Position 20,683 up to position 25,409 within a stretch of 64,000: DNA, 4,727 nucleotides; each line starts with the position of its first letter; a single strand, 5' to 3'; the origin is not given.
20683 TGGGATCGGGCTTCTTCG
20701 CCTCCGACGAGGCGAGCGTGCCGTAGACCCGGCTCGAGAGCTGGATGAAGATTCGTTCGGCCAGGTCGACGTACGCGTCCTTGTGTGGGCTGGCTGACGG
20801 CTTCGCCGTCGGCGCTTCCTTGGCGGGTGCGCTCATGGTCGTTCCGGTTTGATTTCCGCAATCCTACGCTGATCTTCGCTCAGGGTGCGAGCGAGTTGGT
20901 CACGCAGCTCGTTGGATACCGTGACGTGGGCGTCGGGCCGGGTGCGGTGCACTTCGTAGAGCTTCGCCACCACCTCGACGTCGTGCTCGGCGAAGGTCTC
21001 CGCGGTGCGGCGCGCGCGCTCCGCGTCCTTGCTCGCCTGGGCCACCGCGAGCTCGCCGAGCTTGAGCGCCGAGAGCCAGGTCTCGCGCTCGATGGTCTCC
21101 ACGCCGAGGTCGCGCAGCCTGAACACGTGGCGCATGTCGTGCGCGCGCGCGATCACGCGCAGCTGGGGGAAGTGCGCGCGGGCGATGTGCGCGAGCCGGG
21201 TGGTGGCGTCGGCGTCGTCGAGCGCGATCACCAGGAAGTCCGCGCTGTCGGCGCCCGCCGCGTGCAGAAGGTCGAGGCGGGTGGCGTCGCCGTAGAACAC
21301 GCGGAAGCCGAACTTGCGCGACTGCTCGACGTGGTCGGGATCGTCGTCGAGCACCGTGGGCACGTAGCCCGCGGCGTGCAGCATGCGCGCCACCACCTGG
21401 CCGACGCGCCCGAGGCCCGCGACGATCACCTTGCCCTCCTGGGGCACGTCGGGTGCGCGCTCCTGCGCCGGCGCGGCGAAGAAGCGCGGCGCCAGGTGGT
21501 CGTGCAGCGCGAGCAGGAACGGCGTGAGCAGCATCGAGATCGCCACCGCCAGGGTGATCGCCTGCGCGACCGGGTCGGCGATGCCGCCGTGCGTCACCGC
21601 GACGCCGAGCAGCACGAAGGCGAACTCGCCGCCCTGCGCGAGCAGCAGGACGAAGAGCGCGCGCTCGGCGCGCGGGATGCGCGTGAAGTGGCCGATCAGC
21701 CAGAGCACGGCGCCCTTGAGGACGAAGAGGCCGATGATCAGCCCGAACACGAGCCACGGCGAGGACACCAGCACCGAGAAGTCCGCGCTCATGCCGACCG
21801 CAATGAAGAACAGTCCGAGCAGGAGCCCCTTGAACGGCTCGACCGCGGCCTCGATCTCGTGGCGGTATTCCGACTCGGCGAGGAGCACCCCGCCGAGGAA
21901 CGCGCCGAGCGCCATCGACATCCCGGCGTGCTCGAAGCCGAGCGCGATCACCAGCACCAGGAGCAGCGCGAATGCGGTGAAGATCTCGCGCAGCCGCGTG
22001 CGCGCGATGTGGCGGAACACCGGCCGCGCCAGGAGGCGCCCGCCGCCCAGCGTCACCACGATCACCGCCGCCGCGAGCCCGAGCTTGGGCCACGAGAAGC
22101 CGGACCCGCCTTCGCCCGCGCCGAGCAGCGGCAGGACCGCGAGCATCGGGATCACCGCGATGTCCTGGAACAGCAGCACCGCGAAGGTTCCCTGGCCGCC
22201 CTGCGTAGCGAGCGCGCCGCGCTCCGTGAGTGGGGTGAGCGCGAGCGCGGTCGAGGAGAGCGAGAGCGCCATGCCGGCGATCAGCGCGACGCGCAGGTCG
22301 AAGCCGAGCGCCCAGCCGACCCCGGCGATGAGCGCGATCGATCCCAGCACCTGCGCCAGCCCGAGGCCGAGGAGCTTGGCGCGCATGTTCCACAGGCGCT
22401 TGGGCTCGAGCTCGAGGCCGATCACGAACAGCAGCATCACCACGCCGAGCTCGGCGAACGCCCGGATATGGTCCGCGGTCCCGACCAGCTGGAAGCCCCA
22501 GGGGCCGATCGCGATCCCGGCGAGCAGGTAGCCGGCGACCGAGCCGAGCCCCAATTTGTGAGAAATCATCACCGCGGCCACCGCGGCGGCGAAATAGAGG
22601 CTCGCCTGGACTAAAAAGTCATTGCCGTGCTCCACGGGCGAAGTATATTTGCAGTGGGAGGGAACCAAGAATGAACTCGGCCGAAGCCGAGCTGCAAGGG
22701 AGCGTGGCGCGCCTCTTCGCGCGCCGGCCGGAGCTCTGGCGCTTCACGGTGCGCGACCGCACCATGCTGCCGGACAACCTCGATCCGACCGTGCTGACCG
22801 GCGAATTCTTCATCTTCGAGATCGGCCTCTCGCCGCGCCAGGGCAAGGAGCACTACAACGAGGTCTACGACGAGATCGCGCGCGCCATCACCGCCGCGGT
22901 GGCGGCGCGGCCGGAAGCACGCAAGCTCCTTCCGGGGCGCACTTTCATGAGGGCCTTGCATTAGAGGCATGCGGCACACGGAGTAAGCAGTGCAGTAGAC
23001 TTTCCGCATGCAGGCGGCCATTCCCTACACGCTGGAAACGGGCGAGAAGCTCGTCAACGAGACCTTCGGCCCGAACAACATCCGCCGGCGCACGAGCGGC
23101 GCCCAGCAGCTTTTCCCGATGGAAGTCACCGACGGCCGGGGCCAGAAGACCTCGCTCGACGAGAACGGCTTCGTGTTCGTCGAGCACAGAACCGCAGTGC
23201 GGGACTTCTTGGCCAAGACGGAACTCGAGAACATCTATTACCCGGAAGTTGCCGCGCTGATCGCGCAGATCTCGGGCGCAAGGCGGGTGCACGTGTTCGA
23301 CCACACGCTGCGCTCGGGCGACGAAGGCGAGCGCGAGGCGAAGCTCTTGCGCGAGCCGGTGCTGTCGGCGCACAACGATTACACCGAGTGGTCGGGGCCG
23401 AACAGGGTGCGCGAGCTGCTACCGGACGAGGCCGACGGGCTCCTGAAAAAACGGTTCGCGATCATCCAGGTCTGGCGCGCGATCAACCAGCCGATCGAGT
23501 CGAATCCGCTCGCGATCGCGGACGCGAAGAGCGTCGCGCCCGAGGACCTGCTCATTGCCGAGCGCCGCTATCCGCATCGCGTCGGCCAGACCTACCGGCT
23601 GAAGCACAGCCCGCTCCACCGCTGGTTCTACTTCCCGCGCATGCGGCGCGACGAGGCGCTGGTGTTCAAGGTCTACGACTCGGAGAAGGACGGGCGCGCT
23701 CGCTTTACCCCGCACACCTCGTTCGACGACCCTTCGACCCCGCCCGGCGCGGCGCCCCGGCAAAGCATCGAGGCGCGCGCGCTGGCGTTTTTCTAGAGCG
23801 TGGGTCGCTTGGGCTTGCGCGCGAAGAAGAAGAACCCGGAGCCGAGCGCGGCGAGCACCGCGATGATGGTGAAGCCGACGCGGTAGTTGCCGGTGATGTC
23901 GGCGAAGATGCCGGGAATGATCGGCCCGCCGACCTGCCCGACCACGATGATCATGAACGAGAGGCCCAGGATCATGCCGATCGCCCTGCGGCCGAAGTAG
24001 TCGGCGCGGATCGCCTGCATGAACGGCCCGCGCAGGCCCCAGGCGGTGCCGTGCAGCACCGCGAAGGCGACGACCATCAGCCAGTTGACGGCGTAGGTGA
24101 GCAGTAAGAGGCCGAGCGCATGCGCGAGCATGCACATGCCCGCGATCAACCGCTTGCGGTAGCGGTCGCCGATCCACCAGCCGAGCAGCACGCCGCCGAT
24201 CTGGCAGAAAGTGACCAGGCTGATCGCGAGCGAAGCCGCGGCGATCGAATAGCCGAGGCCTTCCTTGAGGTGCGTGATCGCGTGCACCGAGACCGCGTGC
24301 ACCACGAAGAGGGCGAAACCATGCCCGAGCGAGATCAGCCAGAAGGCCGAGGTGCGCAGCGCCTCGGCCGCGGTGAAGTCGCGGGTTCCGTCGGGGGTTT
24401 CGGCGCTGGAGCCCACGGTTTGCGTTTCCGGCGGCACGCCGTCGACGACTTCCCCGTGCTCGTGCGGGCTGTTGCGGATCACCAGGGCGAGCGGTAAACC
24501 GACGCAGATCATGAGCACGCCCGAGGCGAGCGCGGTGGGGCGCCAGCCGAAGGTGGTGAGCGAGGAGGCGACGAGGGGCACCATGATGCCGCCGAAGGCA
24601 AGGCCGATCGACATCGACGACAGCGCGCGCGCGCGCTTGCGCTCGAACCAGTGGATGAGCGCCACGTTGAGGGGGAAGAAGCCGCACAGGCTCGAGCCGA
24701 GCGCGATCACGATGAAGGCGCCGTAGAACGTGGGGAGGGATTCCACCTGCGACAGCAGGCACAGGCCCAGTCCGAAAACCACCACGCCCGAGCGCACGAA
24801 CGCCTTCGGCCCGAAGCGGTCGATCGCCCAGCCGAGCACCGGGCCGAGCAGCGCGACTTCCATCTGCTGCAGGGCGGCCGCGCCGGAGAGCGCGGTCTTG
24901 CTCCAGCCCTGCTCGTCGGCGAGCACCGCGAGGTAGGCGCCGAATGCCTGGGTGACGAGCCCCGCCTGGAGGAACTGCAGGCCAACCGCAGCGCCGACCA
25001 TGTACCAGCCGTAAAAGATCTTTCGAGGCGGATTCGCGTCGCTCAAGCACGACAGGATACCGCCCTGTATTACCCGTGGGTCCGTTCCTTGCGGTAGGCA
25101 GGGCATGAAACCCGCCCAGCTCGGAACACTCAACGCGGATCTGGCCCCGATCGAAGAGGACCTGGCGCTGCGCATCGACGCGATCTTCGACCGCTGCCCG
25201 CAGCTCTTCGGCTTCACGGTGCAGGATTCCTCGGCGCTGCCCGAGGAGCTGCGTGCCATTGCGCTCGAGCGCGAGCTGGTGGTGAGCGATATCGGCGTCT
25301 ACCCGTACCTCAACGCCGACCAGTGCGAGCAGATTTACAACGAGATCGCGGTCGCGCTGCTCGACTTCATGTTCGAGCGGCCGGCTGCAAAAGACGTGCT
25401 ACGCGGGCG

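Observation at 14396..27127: Five dispersed paralogs of an unrecognised small-protein family, each ending L-x-G-[RK]-T-[FV]-x-R-x-[LF]-H-stop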

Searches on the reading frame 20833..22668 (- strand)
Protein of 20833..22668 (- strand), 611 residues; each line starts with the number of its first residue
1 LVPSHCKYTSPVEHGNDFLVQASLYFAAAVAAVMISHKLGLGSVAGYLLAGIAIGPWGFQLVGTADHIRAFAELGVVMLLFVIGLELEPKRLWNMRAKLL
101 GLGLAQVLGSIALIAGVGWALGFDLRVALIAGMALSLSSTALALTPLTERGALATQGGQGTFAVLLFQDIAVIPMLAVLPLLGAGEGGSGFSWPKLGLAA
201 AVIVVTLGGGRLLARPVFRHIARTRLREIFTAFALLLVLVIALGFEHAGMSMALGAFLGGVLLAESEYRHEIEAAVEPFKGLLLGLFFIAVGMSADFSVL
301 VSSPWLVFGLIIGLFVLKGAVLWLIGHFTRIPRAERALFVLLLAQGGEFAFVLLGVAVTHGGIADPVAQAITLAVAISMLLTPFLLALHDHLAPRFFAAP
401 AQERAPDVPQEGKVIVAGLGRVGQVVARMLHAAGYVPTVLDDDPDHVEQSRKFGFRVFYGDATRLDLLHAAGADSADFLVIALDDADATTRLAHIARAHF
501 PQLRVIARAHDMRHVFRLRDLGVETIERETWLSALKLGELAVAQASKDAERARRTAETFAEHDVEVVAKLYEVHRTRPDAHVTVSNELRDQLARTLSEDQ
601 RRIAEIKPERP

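Call 13: search_protein_families(library=pfam, proteins=[window:20833-22668:-], max_evalue=0.001)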
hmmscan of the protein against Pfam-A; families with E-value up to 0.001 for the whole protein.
window:20833-22668:- (611 aa): 3 families
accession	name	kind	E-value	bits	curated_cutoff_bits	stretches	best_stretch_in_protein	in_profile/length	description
PF00999.27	Na_H_Exchanger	-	4.9e-59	200.5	26.2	1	27-385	3-373/375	Sodium/hydrogen exchanger, transmembrane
PF02254.24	TrkA_N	-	1.4e-26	93.5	23.8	1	414-526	1-113/116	TrkA-N domain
PF02558.23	ApbA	-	2.7e-05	24.3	22.2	1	414-497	1-88/150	Ketopantoate reductase PanE/ApbA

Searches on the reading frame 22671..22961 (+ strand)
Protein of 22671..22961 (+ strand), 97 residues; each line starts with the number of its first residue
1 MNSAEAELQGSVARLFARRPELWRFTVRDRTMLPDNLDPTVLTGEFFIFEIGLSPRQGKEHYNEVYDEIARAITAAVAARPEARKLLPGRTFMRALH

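Call 4: search_protein_families(library=pfam, proteins=[window:22671-22961:+], max_evalue=10)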
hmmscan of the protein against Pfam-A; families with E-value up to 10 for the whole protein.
window:22671-22961:+ (97 aa): 2 families
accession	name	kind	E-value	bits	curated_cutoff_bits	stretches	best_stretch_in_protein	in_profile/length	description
PF19999.4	fvmX3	-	0.047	14.2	27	1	43-83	13-54/85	FtsH ternary system domain X3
PF10726.14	DUF2518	-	0.21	11.7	25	1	40-80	47-90/145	Protein of function (DUF2518)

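Call 5: search_protein_families(library=ncbifam, proteins=[window:22671-22961:+], max_evalue=10)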
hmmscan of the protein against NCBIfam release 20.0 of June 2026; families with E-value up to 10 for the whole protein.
window:22671-22961:+ (97 aa): 0 families

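Call 66: search_protein_families(library=padloc, proteins=[window:22671-22961:+], max_evalue=1)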
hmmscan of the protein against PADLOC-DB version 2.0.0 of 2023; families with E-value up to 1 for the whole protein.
window:22671-22961:+ (97 aa): 0 families

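Call 67: search_protein_families(library=phrogs, proteins=[window:22671-22961:+], max_evalue=1)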
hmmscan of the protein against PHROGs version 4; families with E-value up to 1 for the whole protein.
window:22671-22961:+ (97 aa): 1 family
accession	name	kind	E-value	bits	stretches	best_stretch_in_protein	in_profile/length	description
phrog_6507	-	unknown function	0.2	12.4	1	54-78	27-51/57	-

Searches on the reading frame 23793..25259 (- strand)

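Call 13: search_protein_families(library=pfam, proteins=[window:23793-25259:-], max_evalue=0.001)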
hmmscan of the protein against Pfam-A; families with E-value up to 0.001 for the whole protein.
window:23793-25259:- (488 aa): 1 family
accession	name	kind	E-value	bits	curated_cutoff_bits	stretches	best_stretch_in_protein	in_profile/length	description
PF07690.21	MFS_1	-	3.5e-40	138.4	33.4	2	99-319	8-220/347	Major Facilitator Superfamily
